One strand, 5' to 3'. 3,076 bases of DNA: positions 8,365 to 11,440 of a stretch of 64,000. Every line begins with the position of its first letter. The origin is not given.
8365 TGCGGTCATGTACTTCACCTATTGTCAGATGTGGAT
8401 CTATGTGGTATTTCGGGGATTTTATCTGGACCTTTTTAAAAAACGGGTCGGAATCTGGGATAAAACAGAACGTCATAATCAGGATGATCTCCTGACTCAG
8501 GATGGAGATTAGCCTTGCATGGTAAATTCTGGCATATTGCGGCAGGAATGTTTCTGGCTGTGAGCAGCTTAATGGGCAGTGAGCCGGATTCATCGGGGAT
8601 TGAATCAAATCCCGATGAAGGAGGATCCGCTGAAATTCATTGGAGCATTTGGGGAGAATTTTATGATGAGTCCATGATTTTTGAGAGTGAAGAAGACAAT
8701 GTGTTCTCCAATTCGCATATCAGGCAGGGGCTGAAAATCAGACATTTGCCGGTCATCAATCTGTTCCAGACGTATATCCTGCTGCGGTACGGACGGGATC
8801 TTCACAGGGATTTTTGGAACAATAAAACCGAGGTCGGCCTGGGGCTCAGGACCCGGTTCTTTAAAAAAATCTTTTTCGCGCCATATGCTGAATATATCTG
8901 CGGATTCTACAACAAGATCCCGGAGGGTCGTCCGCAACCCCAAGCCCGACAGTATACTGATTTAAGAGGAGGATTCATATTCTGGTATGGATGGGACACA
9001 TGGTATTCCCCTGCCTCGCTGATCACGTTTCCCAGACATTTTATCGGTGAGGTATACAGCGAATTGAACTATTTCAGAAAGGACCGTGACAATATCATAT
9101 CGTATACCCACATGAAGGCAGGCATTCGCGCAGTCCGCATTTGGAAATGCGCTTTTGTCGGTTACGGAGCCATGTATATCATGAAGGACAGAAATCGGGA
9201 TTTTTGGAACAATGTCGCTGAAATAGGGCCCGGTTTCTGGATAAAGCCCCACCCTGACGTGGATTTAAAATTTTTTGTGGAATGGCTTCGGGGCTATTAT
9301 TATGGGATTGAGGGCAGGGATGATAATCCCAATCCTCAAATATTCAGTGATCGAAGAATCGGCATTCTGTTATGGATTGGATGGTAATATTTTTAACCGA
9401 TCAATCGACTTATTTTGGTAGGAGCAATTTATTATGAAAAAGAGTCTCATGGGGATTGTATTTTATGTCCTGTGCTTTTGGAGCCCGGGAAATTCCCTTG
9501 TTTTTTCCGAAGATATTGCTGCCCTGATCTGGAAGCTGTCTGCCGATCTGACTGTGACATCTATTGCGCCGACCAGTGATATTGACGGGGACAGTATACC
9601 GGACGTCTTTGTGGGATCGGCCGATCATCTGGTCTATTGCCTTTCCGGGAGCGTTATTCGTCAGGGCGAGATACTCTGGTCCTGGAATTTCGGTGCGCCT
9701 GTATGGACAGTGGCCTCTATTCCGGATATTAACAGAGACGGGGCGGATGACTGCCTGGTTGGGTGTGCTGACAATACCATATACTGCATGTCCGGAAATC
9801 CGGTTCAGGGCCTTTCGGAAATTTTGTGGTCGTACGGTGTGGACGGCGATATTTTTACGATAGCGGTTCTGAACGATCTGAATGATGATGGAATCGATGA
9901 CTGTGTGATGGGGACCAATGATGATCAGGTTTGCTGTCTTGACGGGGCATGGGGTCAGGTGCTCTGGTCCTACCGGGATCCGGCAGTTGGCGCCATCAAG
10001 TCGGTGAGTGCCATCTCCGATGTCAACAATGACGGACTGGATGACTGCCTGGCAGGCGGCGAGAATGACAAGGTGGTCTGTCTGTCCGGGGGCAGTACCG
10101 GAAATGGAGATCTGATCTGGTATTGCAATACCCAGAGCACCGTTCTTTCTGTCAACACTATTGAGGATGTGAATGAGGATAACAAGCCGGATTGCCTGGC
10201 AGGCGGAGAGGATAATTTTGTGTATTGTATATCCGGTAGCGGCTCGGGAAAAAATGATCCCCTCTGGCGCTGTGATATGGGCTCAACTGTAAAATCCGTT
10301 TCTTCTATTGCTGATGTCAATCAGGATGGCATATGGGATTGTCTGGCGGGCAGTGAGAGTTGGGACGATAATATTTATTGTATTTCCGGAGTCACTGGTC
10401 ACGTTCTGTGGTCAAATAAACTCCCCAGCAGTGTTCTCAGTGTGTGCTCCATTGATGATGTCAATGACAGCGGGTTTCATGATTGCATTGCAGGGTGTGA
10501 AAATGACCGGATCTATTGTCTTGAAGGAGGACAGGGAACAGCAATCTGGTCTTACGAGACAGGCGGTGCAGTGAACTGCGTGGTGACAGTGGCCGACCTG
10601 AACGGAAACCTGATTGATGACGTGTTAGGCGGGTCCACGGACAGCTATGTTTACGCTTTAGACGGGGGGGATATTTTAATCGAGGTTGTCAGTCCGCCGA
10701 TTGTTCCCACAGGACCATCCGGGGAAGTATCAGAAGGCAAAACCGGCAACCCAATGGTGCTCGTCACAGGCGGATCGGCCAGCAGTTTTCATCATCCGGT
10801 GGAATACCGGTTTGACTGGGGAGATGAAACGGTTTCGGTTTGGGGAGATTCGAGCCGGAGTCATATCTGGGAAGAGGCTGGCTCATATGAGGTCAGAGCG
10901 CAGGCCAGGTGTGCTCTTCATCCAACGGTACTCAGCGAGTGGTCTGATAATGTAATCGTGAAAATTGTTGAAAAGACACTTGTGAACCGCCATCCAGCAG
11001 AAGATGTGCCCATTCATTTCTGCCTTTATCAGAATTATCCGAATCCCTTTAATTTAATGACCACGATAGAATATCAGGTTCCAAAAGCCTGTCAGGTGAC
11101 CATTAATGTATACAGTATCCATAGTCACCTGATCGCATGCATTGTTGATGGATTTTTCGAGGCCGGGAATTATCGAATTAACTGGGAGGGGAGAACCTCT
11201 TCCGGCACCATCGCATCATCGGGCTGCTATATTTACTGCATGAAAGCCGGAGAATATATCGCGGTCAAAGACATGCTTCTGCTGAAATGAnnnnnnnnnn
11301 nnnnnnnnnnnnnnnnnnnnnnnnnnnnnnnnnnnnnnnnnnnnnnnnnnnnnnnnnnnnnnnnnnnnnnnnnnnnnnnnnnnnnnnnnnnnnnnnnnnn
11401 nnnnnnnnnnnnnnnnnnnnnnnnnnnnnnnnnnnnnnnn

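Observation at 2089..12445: Synthase-dependent exopolysaccharide locus with an unusual 1706-aa double-anchored modification enzyme (GH-like barrel, DUF2334 deacetylase-like domain, second GH-like barrel)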

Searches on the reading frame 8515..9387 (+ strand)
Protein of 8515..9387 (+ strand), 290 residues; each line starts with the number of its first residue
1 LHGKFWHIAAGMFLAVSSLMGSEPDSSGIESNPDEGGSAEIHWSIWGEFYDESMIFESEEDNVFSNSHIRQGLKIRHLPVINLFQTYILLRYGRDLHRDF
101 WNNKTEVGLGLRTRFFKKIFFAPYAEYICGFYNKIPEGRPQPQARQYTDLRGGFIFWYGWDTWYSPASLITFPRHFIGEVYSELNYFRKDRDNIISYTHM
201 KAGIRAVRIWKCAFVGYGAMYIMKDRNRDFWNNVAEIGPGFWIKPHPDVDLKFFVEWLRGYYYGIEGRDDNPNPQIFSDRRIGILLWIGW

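Call 5: search_protein_families(library=pfam, proteins=[window:8515-9387:+], max_evalue=0.01)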
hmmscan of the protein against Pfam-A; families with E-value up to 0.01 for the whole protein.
window:8515-9387:+ (290 aa): 0 families

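Call 6: search_protein_families(library=ncbifam, proteins=[window:8515-9387:+], max_evalue=0.01)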
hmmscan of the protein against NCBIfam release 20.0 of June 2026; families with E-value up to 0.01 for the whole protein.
window:8515-9387:+ (290 aa): 0 families

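Call 55: search_solved_structures(query=A4, max_evalue=10)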
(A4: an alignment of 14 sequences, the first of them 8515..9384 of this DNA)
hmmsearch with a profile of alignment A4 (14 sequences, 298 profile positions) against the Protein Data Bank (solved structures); distinct sequences matched with E-value up to 10: 0.

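Call 75: search_protein_families(library=pfam, alignment_id=A4, max_evalue=10)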
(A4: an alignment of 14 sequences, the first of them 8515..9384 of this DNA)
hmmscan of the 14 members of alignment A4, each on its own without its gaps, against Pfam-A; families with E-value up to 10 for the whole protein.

A. member 1, window:8515-9384:+ (290 aa): 0 families

B. families by the number of members that match (of 14 scanned): 8 families
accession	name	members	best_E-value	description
PF13283.12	NfrA_C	1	0.00024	Bacteriophage N adsorption protein A C-term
PF04108.17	ATG17_like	1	0.0027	Autophagy protein ATG17-like domain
PF03670.18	UPF0184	1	0.084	Uncharacterised protein family (UPF0184)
PF06160.17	EzrA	1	0.12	Septation ring formation regulator, EzrA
PF20221.3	DUF6580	1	0.12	Family of unknown function (DUF6580)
PF23991.1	DUF7310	1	0.27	Coiled-coil region of unknown function (DUF7310)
PF05531.17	NPV_P10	1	0.38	Nucleopolyhedrovirus P10 protein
PF08651.15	DASH_Duo1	1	3.4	DASH complex subunit Duo1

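Call 103: search_protein_representatives(protein=window:8515-9384:+)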
Query: 290 residues. Proteins with E-value up to 0.001 (for the whole library): 197; up to 1e-10: 54; up to 1e-30: 9. The best 150 are listed.
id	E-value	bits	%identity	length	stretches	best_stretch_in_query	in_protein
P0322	7.1e-90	317.8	50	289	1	12-289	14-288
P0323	5.3e-88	311.7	48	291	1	27-290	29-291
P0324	8.9e-57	209.1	43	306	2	84-290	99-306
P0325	4.7e-54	200.1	41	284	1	44-289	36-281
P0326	4.0e-46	174.1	40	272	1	44-290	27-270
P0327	9.8e-39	149.8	59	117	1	178-289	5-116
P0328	1.3e-36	142.8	34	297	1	24-290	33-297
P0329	2.0e-36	142.2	39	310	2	175-290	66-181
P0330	3.9e-33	131.4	56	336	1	188-290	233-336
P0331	7.8e-26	107.4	34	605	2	177-290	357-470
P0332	9.6e-26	107.1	34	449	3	191-289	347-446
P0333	8.0e-23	97.5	32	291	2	192-290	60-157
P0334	2.9e-22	95.6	29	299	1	41-287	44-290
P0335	7.0e-22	94.4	29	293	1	12-290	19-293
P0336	5.7e-21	91.4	34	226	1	85-265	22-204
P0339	9.8e-21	90.6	27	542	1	47-285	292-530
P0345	9.5e-19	84.1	35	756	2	144-279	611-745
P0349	1.2e-15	73.9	33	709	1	132-273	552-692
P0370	3.1e-11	59.4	33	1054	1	139-272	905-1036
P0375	9.9e-11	57.7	30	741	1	132-277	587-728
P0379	2.5e-10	56.4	31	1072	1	99-275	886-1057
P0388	1.3e-09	54.1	27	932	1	109-283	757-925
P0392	2.2e-09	53.3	30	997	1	103-274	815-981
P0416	1.0e-07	47.9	29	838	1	56-286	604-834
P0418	1.0e-07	47.8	27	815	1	102-280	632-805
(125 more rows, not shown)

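Call 104: search_protein_families(library=pfam, proteins=[P0370, P0379, P0392, P0388, P0345, P0349, P0375, P0416, P0418, P0339], max_evalue=0.001)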
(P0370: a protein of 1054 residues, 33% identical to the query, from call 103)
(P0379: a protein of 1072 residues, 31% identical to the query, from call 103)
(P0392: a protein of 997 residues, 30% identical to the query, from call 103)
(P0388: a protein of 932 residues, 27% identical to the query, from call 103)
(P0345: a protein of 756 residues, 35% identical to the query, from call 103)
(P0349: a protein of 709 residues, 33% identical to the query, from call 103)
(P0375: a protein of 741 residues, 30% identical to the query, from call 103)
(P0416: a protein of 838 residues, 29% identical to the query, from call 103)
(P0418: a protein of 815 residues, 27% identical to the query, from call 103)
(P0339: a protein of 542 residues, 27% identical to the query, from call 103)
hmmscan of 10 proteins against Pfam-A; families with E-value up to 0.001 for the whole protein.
P0370 (1054 aa): 8 families
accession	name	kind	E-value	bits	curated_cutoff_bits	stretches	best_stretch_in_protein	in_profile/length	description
PF23914.1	TPR_CcmH_CycH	-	7.2e-18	65.3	42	1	450-497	104-151/158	Cytochrome c-type biogenesis protein H TPR domain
PF13428.12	TPR_14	-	3e-13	49.4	23.5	0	76-111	9-44/44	Tetratricopeptide repeat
PF13432.12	TPR_16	-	1.1e-11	45.4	32.7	0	576-621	14-58/65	Tetratricopeptide repeat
PF14559.12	TPR_19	-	8.6e-08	32.8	25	1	81-133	4-56/68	Tetratricopeptide repeat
PF13371.12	TPR_9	-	9.1e-06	26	35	0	76-123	3-50/73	Tetratricopeptide repeat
PF07719.23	TPR_2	-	0.00014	22.1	27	0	209-239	2-32/34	Tetratricopeptide repeat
PF13181.12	TPR_8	-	0.00057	20.3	25.7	0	243-264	3-24/34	Tetratricopeptide repeat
PF25474.1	TPR_TmcB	-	0.00069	20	27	0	452-485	73-106/125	TmcB, TPR repeats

P0379 (1072 aa): 11 families
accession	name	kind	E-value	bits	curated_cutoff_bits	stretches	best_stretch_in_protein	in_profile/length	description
PF23914.1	TPR_CcmH_CycH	-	1.2e-20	74.3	42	1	591-644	101-154/158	Cytochrome c-type biogenesis protein H TPR domain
PF13432.12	TPR_16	-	8.2e-12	45.8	32.7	0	617-670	3-57/65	Tetratricopeptide repeat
PF13181.12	TPR_8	-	1.9e-11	43.6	25.7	0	617-643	7-33/34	Tetratricopeptide repeat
PF13428.12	TPR_14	-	3e-11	43.3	23.5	0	615-649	5-39/44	Tetratricopeptide repeat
PF14559.12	TPR_19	-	1e-10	42.2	25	1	622-675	2-56/68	Tetratricopeptide repeat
PF13431.12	TPR_17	-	4.2e-10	39.5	24.4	0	728-753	3-28/34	Tetratricopeptide repeat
PF13371.12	TPR_9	-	8.7e-08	32.5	35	0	588-649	6-67/73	Tetratricopeptide repeat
PF13646.12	HEAT_2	-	3.9e-07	30.7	27.7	0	77-140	25-87/88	HEAT repeats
PF13424.12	TPR_12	-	2e-06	28.4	30.1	0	612-639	46-73/77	Tetratricopeptide repeat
PF13176.12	TPR_7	-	1.9e-05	24.8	27.9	0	616-645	6-33/36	Tetratricopeptide repeat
PF07719.23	TPR_2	-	0.00066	20.1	27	0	616-643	6-33/34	Tetratricopeptide repeat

P0392 (997 aa): 12 families
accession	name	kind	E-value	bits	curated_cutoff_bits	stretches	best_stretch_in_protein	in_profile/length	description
PF14559.12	TPR_19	-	1.7e-17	63.9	25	0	78-123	3-48/68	Tetratricopeptide repeat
PF23914.1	TPR_CcmH_CycH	-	4.5e-17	62.8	42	0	526-617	41-136/158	Cytochrome c-type biogenesis protein H TPR domain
PF13428.12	TPR_14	-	5.5e-14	51.7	23.5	0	568-600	1-34/44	Tetratricopeptide repeat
PF13432.12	TPR_16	-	5.5e-13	49.5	32.7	0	541-594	3-57/65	Tetratricopeptide repeat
PF07719.23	TPR_2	-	2.3e-12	46.4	27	0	68-99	3-34/34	Tetratricopeptide repeat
PF13181.12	TPR_8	-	2.7e-12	46.2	25.7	0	570-594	3-27/34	Tetratricopeptide repeat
PF13431.12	TPR_17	-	2.2e-09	37.3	24.4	0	653-682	3-32/34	Tetratricopeptide repeat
PF13424.12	TPR_12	-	2.7e-09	37.5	30.1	0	531-564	41-74/77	Tetratricopeptide repeat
PF00515.34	TPR_1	-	6.7e-09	35.6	27.8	0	573-594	6-27/34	Tetratricopeptide repeat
PF13646.12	HEAT_2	-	7.6e-09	36.2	27.7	0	446-481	28-62/88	HEAT repeats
PF13174.12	TPR_6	-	1.6e-06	28.8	26.3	0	250-276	4-30/33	Tetratricopeptide repeat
PF13374.12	TPR_10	-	1.4e-05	25.4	27.5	0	435-460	5-30/42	Tetratricopeptide repeat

P0388 (932 aa): 3 families
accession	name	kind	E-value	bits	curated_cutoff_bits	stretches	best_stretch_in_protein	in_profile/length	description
PF14559.12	TPR_19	-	3.9e-08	33.9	25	1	83-137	4-58/68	Tetratricopeptide repeat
PF13428.12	TPR_14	-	1.4e-05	25.7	23.5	0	75-113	6-44/44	Tetratricopeptide repeat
PF07719.23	TPR_2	-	0.00049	20.5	27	0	73-103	4-34/34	Tetratricopeptide repeat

P0345 (756 aa): 10 families
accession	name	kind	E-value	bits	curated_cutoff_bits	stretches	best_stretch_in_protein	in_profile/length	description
PF13428.12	TPR_14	-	4.4e-13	48.9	23.5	0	74-112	6-44/44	Tetratricopeptide repeat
PF14559.12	TPR_19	-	1.3e-11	45.1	25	1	80-134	2-56/68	Tetratricopeptide repeat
PF13432.12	TPR_16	-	6.3e-09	36.6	32.7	0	394-455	3-64/65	Tetratricopeptide repeat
PF23914.1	TPR_CcmH_CycH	-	3.8e-07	30.5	42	0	47-102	99-154/158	Cytochrome c-type biogenesis protein H TPR domain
PF13424.12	TPR_12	-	9.5e-07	29.4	30.1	1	388-454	3-77/77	Tetratricopeptide repeat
PF13181.12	TPR_8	-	1e-06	28.8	25.7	1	393-420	6-33/34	Tetratricopeptide repeat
PF12895.13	ANAPC3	-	1.2e-06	29.2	27.2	0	47-128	1-81/82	Anaphase-promoting complex, cyclosome, subunit 3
PF07719.23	TPR_2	-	1.5e-06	28.3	27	0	393-420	6-33/34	Tetratricopeptide repeat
PF00515.34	TPR_1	-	3.7e-05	23.8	27.8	1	394-420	7-33/34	Tetratricopeptide repeat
PF13174.12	TPR_6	-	0.00013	22.8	26.3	0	397-420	9-32/33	Tetratricopeptide repeat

P0349 (709 aa): 7 families
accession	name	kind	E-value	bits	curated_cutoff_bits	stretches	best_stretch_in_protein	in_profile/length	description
PF14559.12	TPR_19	-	2.1e-13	50.8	25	0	67-108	6-47/68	Tetratricopeptide repeat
PF23914.1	TPR_CcmH_CycH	-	1.4e-10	41.7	42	0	65-118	100-153/158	Cytochrome c-type biogenesis protein H TPR domain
PF13432.12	TPR_16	-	1e-08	35.9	32.7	0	167-223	8-64/65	Tetratricopeptide repeat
PF00515.34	TPR_1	-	4.7e-08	32.9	27.8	0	90-118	5-33/34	Tetratricopeptide repeat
PF13428.12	TPR_14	-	6.5e-08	33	23.5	0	195-229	6-40/44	Tetratricopeptide repeat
PF13431.12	TPR_17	-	7.8e-06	26.2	24.4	0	79-107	6-34/34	Tetratricopeptide repeat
PF13181.12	TPR_8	-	0.00024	21.4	25.7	0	89-117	4-32/34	Tetratricopeptide repeat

P0375 (741 aa): 12 families
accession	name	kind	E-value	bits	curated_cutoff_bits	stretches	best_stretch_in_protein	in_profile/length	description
PF13432.12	TPR_16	-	1.1e-10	42.1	32.7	0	250-303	7-60/65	Tetratricopeptide repeat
PF23914.1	TPR_CcmH_CycH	-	1.1e-10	42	42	0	253-303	100-150/158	Cytochrome c-type biogenesis protein H TPR domain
PF13431.12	TPR_17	-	2.9e-10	40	24.4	0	264-294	3-33/34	Tetratricopeptide repeat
PF13424.12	TPR_12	-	5.3e-08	33.4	30.1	0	66-124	5-71/77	Tetratricopeptide repeat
PF13428.12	TPR_14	-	1.3e-07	32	23.5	0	66-106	3-43/44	Tetratricopeptide repeat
PF13181.12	TPR_8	-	7.7e-07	29.2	25.7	0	311-334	5-28/34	Tetratricopeptide repeat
PF07719.23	TPR_2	-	2.8e-06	27.5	27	0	66-97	3-34/34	Tetratricopeptide repeat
PF14559.12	TPR_19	-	6.1e-06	26.9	25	0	75-122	2-49/68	Tetratricopeptide repeat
PF13371.12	TPR_9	-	7e-06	26.4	35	0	72-121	3-52/73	Tetratricopeptide repeat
PF13176.12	TPR_7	-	5.3e-05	23.4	27.9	0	277-308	2-33/36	Tetratricopeptide repeat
PF00515.34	TPR_1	-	0.00054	20.1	27.8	0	312-334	6-28/34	Tetratricopeptide repeat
PF13174.12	TPR_6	-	0.00089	20.2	26.3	0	102-124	4-26/33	Tetratricopeptide repeat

P0416 (838 aa): 10 families
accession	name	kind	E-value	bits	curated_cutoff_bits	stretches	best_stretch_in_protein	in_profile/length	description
PF14559.12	TPR_19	-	3.6e-24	85.3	25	4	24-73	1-50/68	Tetratricopeptide repeat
PF13428.12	TPR_14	-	9.1e-15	54.2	23.5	1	49-90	2-43/44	Tetratricopeptide repeat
PF13414.12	TPR_11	-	3.4e-14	52.7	26.8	1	348-383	1-36/42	TPR repeat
PF13432.12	TPR_16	-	6.3e-12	46.1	32.7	1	22-81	5-64/65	Tetratricopeptide repeat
PF13371.12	TPR_9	-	8.1e-12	45.4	35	1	22-84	3-65/73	Tetratricopeptide repeat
PF07719.23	TPR_2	-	1.7e-10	40.6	27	0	52-81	5-34/34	Tetratricopeptide repeat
PF13181.12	TPR_8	-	2.2e-10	40.3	25.7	0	53-80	6-33/34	Tetratricopeptide repeat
PF13431.12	TPR_17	-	1.5e-08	34.7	24.4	0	71-103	2-34/34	Tetratricopeptide repeat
PF00515.34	TPR_1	-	8e-08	32.2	27.8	0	48-80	1-33/34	Tetratricopeptide repeat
PF14561.12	TPR_20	-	2.2e-06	28.4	25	0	68-118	8-58/90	Tetratricopeptide repeat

P0418 (815 aa): 10 families
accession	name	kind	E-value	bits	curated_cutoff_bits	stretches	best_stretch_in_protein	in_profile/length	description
PF13432.12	TPR_16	-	1.6e-15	57.6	32.7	1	456-507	8-59/65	Tetratricopeptide repeat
PF07719.23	TPR_2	-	3e-15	55.5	27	0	92-119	7-34/34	Tetratricopeptide repeat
PF13371.12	TPR_9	-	3.6e-15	56.2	35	1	192-254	6-68/73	Tetratricopeptide repeat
PF23914.1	TPR_CcmH_CycH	-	2e-12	47.7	42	1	459-512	101-154/158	Cytochrome c-type biogenesis protein H TPR domain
PF13431.12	TPR_17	-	3e-11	43.1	24.4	0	203-235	1-33/34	Tetratricopeptide repeat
PF13428.12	TPR_14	-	1e-10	41.6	23.5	0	459-487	15-43/44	Tetratricopeptide repeat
PF13181.12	TPR_8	-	3.6e-09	36.5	25.7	0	122-148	3-29/34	Tetratricopeptide repeat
PF00515.34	TPR_1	-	1.8e-07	31.1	27.8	0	96-119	11-34/34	Tetratricopeptide repeat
PF14559.12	TPR_19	-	1.4e-06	29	25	0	456-484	36-66/68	Tetratricopeptide repeat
PF01239.28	PPTA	-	2.5e-05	24.2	29.5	0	202-218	6-22/32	Protein prenyltransferase alpha subunit repeat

P0339 (542 aa): 14 families
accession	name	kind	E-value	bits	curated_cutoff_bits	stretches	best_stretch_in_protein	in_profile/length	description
PF13181.12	TPR_8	-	6.8e-18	63.7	25.7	0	236-264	2-30/34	Tetratricopeptide repeat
PF07719.23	TPR_2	-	1.4e-17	62.7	27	0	202-233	2-33/34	Tetratricopeptide repeat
PF13432.12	TPR_16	-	7.5e-15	55.5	32.7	2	42-105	2-65/65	Tetratricopeptide repeat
PF00515.34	TPR_1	-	1.4e-13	50.5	27.8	0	240-265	6-31/34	Tetratricopeptide repeat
PF14559.12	TPR_19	-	2.4e-12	47.4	25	2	178-234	2-58/68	Tetratricopeptide repeat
PF13414.12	TPR_11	-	5e-11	42.6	26.8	0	182-214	9-41/42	TPR repeat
PF23914.1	TPR_CcmH_CycH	-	2.1e-10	41.1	42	1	27-131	42-147/158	Cytochrome c-type biogenesis protein H TPR domain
PF13428.12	TPR_14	-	8.5e-09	35.7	23.5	0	171-209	5-43/44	Tetratricopeptide repeat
PF13431.12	TPR_17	-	1.5e-06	28.5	24.4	0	189-221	1-33/34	Tetratricopeptide repeat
PF13174.12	TPR_6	-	8.7e-06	26.5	26.3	0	108-132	3-27/33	Tetratricopeptide repeat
PF12895.13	ANAPC3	-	1.5e-05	25.6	27.2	0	166-225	22-80/82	Anaphase-promoting complex, cyclosome, subunit 3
PF13424.12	TPR_12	-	8.6e-05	23.1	30.1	0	73-132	5-72/77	Tetratricopeptide repeat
PF13371.12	TPR_9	-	0.00025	21.4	35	0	80-133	4-57/73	Tetratricopeptide repeat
PF03704.23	BTAD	-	0.00044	21.1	22.1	0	153-282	11-143/146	Bacterial transcriptional activator domain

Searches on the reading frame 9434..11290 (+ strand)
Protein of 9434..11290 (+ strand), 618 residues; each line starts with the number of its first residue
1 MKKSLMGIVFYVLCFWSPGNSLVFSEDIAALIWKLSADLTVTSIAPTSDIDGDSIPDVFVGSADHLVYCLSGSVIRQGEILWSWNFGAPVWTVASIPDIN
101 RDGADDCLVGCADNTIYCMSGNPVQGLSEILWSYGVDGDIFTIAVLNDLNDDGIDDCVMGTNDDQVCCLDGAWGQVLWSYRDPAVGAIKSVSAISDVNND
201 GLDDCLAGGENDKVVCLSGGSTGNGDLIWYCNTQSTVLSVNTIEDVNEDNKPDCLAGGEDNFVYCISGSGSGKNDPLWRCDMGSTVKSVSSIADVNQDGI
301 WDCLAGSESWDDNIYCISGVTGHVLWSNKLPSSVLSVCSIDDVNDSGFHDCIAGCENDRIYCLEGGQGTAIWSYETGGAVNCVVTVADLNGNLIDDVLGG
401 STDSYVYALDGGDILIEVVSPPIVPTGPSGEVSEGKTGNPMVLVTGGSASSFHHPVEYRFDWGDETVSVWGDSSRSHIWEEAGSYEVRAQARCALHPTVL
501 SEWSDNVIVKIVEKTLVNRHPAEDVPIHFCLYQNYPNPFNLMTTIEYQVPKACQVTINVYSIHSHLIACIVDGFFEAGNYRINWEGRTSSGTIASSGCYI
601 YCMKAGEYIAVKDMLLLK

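Call 5: search_protein_families(library=pfam, proteins=[window:9434-11290:+], max_evalue=0.01)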
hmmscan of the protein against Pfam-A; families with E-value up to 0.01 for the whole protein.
window:9434-11290:+ (618 aa): 9 families
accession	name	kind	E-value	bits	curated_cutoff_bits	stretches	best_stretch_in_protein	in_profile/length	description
PF13570.13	Beta-prop_ACSF4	-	1e-26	94.6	133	3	55-294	61-265/329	Beta-alanine-activating enzyme, beta-propeller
PF25292.1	Beta-prop_CGLA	-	8.2e-16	58.8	26.8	2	47-96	36-82/316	Lambda-carrageenase beta-propeller domain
PF13517.12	FG-GAP_3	-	8.3e-13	49.2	26.9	2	49-109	1-61/61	FG-GAP-like repeat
PF13360.13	PQQ_2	-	2.9e-09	37.4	27.6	1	87-270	13-179/233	Outer membrane protein assembly factor BamB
PF23727.1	Beta-prop_FAM234A_B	-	3.2e-06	26.4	26.4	1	129-223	63-164/467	FAM234A/B beta-propeller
PF13860.13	FlgD_ig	-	6.8e-05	23.2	27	0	550-604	19-74/79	FlgD Ig-like domain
PF00801.26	PKD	-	0.00014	22.2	23.5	1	454-491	28-65/80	PKD domain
PF18911.6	PKD_4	-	0.00036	21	27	1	430-488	9-65/85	PKD domain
PF01839.29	FG-GAP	-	0.0072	16.6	22.1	0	42-62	3-22/37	FG-GAP repeat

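Call 6: search_protein_families(library=ncbifam, proteins=[window:9434-11290:+], max_evalue=0.01)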
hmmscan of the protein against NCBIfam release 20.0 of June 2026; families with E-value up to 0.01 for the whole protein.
window:9434-11290:+ (618 aa): 4 families
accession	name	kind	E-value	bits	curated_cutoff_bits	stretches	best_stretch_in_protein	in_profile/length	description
NF033707.1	T9SS_sortase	equivalog_domain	8.7e-05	20.3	420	1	532-604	999-1076/1095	type IX secretion system sortase PorU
TIGR03300.1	assembly_YfgL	equivalog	0.00011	21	285.2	0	313-376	116-173/377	outer membrane protein assembly factor BamB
NF052323.1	T9SSA_dep_M6i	equivalog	0.0033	15.4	600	0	534-568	960-994/1043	T9SS-dependent M6-like inactivated metalloprotease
NF005176.1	PRK06655.1-1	equivalog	0.0086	16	230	0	549-600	94-144/197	flagellar hook assembly protein FlgD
